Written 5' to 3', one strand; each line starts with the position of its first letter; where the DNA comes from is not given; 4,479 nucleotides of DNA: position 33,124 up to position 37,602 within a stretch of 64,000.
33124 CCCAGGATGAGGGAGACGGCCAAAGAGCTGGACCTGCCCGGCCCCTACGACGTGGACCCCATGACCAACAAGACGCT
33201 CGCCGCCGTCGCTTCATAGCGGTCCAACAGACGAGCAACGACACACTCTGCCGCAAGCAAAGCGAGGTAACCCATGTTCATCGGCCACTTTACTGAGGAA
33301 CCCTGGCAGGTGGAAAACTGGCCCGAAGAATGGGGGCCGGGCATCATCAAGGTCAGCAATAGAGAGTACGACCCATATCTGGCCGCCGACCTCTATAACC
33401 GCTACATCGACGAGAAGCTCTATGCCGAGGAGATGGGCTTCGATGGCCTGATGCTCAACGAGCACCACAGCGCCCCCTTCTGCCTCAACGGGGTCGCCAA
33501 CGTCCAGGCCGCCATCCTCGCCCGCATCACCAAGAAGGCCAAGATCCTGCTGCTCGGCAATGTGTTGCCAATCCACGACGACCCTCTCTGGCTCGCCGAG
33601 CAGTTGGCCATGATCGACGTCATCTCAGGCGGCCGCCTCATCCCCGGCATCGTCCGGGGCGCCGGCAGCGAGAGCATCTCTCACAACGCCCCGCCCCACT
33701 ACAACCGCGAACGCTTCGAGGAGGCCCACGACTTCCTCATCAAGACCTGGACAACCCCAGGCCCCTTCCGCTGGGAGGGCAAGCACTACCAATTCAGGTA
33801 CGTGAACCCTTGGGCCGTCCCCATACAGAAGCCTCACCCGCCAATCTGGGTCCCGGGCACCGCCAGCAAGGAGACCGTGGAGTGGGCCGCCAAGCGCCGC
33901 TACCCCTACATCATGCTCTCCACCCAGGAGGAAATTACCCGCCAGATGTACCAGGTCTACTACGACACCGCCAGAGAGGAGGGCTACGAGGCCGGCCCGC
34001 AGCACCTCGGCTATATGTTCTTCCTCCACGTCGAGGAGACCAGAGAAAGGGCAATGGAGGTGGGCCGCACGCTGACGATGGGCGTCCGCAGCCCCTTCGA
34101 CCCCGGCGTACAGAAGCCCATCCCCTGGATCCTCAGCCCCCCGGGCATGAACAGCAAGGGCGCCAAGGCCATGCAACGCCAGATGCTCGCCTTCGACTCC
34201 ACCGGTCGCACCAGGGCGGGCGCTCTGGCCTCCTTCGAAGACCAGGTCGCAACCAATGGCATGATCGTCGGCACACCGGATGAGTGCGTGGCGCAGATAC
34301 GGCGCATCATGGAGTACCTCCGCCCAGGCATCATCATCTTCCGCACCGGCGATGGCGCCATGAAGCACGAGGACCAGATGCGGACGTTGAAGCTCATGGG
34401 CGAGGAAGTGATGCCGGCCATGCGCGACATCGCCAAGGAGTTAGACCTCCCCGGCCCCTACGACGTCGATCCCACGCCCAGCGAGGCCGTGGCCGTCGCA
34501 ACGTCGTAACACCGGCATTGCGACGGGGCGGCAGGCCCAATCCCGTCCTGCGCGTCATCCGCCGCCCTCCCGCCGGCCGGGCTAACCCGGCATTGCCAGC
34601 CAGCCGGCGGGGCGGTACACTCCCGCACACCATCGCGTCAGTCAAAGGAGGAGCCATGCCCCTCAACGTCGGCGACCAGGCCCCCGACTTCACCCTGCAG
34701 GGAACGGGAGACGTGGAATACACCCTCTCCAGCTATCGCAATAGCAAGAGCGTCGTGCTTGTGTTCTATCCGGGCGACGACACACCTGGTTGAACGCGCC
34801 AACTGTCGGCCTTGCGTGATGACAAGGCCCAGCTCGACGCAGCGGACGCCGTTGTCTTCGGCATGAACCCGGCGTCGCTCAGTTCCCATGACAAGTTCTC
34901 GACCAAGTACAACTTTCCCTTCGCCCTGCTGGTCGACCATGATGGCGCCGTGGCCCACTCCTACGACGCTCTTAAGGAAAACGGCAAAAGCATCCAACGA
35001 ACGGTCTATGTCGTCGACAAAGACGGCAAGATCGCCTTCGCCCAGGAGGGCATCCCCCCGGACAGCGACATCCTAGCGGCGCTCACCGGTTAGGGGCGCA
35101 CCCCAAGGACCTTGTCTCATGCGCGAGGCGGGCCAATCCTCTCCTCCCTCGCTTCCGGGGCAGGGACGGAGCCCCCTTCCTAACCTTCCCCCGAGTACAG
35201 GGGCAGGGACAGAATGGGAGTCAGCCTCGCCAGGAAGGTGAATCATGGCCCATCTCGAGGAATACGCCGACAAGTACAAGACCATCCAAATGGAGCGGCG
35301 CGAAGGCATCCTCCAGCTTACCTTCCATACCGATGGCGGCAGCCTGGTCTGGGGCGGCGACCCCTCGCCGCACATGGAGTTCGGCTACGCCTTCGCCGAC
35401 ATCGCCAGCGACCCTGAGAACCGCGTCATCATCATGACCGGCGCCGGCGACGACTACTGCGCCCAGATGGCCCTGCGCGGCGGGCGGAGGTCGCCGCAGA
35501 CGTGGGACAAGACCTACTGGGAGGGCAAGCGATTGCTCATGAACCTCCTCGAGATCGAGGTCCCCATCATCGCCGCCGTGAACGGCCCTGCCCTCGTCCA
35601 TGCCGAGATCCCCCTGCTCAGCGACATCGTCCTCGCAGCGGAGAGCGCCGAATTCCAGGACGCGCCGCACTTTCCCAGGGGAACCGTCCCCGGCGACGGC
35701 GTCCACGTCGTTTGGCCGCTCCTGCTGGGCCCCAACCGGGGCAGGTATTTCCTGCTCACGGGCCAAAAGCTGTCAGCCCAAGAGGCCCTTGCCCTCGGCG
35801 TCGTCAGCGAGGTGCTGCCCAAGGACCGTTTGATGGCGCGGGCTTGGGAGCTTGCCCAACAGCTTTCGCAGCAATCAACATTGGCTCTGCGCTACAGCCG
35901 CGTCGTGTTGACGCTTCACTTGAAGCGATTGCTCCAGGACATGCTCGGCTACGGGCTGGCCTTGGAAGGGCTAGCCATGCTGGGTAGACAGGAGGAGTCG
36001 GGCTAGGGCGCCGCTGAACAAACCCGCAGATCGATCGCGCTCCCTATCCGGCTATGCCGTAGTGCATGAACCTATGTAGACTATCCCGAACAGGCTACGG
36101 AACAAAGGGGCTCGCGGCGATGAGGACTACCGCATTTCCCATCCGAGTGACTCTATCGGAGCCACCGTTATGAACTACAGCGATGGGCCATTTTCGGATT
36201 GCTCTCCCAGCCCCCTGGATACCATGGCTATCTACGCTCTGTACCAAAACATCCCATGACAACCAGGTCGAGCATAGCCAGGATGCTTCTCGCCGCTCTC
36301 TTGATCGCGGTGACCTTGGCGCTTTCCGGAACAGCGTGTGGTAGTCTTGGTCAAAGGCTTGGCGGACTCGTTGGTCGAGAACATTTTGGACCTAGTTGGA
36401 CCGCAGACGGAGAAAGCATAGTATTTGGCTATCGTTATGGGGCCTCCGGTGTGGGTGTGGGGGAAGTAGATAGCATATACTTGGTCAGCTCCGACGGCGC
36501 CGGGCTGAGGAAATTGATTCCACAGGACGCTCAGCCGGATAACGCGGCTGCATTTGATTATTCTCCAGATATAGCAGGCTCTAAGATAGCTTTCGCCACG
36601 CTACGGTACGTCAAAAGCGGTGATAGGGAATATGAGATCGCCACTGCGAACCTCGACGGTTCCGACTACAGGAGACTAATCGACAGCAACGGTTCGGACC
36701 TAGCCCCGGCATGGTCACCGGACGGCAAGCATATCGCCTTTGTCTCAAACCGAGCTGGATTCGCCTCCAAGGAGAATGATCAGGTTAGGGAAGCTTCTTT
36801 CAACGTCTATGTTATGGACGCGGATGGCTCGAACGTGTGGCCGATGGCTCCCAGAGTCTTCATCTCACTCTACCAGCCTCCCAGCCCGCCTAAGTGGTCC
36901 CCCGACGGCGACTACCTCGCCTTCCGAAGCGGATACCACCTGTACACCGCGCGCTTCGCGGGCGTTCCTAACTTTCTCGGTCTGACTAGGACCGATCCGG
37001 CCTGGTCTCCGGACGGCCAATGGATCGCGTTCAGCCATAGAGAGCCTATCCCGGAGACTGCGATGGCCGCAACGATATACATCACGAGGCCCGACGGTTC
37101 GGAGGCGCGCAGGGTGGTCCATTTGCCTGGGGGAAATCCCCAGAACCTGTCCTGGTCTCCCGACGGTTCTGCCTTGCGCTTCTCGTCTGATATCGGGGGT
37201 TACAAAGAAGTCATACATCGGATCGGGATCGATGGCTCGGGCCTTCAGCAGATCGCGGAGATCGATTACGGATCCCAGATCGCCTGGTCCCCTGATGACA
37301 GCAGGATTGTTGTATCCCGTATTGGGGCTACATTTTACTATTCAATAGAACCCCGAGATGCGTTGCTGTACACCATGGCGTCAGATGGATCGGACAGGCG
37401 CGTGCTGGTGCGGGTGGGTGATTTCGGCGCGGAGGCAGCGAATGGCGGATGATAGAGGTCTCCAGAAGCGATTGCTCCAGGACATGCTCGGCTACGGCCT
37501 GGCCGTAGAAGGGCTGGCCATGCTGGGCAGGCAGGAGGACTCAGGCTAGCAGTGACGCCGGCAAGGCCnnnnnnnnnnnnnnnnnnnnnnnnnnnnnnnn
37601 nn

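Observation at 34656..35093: In-frame TGA at the peroxidatic-Cys position of a Bcp/PrxQ peroxiredoxin: probable selenoprotein split in the ORF track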

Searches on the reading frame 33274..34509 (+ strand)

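Call 9: search_protein_families(library=ncbifam, proteins=[window:33274-34509:+], max_evalue=0.00001)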
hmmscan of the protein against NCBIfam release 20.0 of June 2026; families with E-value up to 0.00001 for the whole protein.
window:33274-34509:+ (411 aa): 15 families
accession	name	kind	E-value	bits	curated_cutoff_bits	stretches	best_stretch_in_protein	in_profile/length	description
TIGR03619.1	F420_Rv2161c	subfamily_domain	1.5e-21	77.1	166.9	1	51-240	7-209/247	TIGR03619 family F420-dependent LLM class oxidoreductase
TIGR03858.1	LLM_2I7G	subfamily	3.5e-21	75.5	462.25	2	38-262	22-246/337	Atu2307/SP_0267 family LLM class monooxygenase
NF052254.1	luciferase_Alph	exception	8.8e-21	74.5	600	1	39-385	19-352/354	luciferase subunit alpha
TIGR04020.1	seco_metab_LLM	subfamily_domain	1.5e-16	60.5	244.45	1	37-346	14-310/341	MupA/Atu3671 family FMN-dependent luciferase-like monooxygenase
TIGR03560.1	F420_Rv1855c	subfamily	7.2e-16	58.7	231.4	1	40-225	11-205/227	TIGR03560 family F420-dependent LLM class oxidoreductase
NF052255.1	luciferase_Beta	exception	1e-14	54.4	500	1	44-238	24-219/325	luciferase subunit beta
TIGR03565.1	alk_sulf_monoox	equivalog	2.5e-13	49.8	518.2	1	51-262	36-238/346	FMNH2-dependent alkanesulfonate monooxygenase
TIGR04021.1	LLM_DMSO2_sfnG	equivalog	3.7e-13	49.6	382.95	1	50-386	36-348/350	dimethylsulfone monooxygenase SfnG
TIGR03558.1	oxido_grp_1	subfamily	4.2e-12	45.9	166.95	1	50-265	28-236/325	MsnO8 family LLM class oxidoreductase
NF001939.1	PRK00719.1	subfamily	9.4e-12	44.4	510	1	51-262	36-238/373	alkanesulfonate monooxygenase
TIGR04036.1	LLM_CE1758_fam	subfamily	1.2e-11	44.1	479.1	1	48-207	34-192/355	CE1758 family FMN-dependent luciferase-like monooxygenase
TIGR04027.1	LLM_KPN_01858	hypoth_equivalog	6.5e-11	41.8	412.9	1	35-160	13-139/326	putative FMN-dependent luciferase-like monooxygenase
TIGR03571.1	lucif_BA3436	subfamily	6.1e-09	35.6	303.9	1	78-257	72-245/304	TIGR03571 family LLM class oxidoreductase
TIGR03557.1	F420_G6P_family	subfamily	5.3e-06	25.8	210.4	1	45-224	16-197/316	TIGR03557 family F420-dependent LLM class oxidoreductase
NF007802.0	PRK10508.1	equivalog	8.4e-06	25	540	0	37-213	22-188/335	luciferase-like monooxygenase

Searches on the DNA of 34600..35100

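Call 48: search_rna_families(source=window, start=34600, end=35100, threshold=evalue, max_evalue=10)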
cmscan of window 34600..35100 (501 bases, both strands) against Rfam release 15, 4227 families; matches with E-value up to 10: 3.
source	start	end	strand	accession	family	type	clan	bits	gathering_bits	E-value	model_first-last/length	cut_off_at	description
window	34656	34744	-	RF02937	Clostridiales-2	Gene; sRNA;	-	15.1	58.6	0.91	1-82/82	no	Clostridiales-2 RNA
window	34683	34728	+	RF02979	freshwater-1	Gene; sRNA;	-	12.9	72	6.3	11-56/62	no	freshwater-1 RNA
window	34601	34700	-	RF01514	Afu_513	Gene; snRNA; snoRNA; CD-box;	-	11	48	6.5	1-103/103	no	A. fumigatus snoRNA Afu_513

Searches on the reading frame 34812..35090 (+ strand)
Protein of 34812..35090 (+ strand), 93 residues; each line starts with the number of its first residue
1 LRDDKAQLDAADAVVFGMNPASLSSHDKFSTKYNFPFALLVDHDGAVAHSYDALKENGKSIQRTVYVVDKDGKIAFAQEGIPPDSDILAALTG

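Call 49: list_cluster_members(proteins=[window:34812-35090:+, window:34656-34790:+])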
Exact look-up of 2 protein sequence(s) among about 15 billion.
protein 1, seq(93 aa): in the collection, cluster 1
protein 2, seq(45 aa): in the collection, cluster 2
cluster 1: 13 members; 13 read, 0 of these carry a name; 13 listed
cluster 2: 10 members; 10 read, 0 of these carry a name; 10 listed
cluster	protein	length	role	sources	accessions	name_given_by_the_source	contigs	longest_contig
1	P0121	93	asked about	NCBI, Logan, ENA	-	-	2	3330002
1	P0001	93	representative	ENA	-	-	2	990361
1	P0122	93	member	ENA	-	-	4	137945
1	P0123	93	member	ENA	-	-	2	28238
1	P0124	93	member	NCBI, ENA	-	-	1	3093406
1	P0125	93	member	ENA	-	-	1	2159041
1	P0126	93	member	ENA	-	-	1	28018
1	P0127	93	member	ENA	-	-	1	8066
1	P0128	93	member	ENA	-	-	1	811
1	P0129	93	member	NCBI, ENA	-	-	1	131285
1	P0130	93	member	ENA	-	-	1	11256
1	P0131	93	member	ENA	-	-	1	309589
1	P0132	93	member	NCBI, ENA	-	-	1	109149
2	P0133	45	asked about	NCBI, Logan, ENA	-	-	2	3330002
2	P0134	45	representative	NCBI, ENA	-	-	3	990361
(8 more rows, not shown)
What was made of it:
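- All 13 variants of the 90% protein cluster are the same 93-aa 3' fragment, so all appear to be split at the same place (call 49). The 13 and 10 variants of the two fragments all have the same lengths as the window's fragments (call 49).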

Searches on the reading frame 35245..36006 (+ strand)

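Call 9: search_protein_families(library=ncbifam, proteins=[window:35245-36006:+], max_evalue=0.00001)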
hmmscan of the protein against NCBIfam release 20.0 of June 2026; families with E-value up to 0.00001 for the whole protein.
window:35245-36006:+ (253 aa): 57 families (the best 25 are shown)
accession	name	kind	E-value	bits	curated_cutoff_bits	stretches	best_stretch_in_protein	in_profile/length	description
NF005595.0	PRK07327.1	subfamily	4.7e-36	124.3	292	1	7-250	6-250/271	enoyl-CoA hydratase/isomerase family protein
NF006699.0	PRK09245.1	subfamily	1.2e-32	113.2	354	1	13-241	4-239/266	crotonase/enoyl-CoA hydratase family protein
NF004840.0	PRK06190.1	equivalog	1.4e-28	100.2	253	1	47-219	37-210/260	enoyl-CoA hydratase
NF051848.1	EnCoAHydtEchA19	equivalog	1.5e-28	100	400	1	48-218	34-208/258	enoyl-CoA hydratase EchA19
NF004635.0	PRK05981.1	equivalog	3.6e-24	85.7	351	1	44-220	34-218/266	enoyl-CoA hydratase/isomerase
NF002936.2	PRK03580.1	equivalog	3.3e-23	82.3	500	1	16-216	7-205/261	crotonobetainyl-CoA hydratase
NF004857.0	PRK06210.1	equivalog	1.5e-22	80.3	341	1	10-210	6-216/275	enoyl-CoA hydratase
NF005802.0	PRK07657.1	equivalog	1.5e-21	77.1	363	1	46-242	36-230/260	enoyl-CoA hydratase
NF005073.0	PRK06495.1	subfamily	1.3e-20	73.8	296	1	47-222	36-211/257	enoyl-CoA hydratase/isomerase family protein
TIGR02280.1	PaaB1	equivalog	1.4e-20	73.9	345.15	1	43-220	28-208/256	2-(1,2-epoxy-1,2-dihydrophenyl)acetyl-CoA isomerase PaaG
NF006109.0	PRK08260.1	subfamily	1.5e-20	73.7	320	1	10-212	2-220/296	enoyl-CoA hydratase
NF005864.0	PRK07799.1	equivalog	2.3e-20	72.9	316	1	49-216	43-214/266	crotonase/enoyl-CoA hydratase family protein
NF006007.0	PRK08138.1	subfamily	2.7e-20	72.8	355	1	49-222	43-215/261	enoyl-CoA hydratase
NF005126.0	PRK06563.1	subfamily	6.2e-20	71.7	261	1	45-216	38-211/263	crotonase/enoyl-CoA hydratase family protein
NF005496.0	PRK07110.1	domain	7.4e-20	71.1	215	1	46-233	37-222/249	polyketide synthase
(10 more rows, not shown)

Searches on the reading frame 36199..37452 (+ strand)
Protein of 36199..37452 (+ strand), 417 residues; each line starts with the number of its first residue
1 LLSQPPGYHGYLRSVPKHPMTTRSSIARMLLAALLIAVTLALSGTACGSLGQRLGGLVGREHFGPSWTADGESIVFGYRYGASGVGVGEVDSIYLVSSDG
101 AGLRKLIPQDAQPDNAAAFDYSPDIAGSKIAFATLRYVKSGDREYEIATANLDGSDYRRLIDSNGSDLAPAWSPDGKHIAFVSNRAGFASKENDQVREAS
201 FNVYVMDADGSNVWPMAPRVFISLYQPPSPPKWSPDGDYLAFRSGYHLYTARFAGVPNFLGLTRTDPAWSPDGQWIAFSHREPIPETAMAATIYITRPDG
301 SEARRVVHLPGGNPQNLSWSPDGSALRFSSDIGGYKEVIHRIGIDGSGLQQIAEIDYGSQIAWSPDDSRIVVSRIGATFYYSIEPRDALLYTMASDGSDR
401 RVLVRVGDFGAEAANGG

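Call 9: search_protein_families(library=ncbifam, proteins=[window:36199-37452:+], max_evalue=0.00001)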
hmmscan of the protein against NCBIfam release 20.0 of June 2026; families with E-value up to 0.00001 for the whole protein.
window:36199-37452:+ (417 aa): 4 families
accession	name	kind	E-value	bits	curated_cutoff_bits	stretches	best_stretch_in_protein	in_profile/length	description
TIGR02800.1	propeller_TolB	equivalog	1e-29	103.7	343.15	2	199-374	169-341/418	Tol-Pal system beta propeller repeat protein TolB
NF033523.0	lasso_peptidase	equivalog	6.7e-14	51.6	400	1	264-331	90-151/638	Atxe2 family lasso peptide isopeptidase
NF002183.0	PRK01029.1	equivalog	2.1e-12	46.8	405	0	122-187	289-349/429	Tol-Pal system protein TolB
NF053518.1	DipepPtdsDpp5Prph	equivalog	8.6e-12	44.4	900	0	120-212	18-97/655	dipeptidyl-peptidase Dpp5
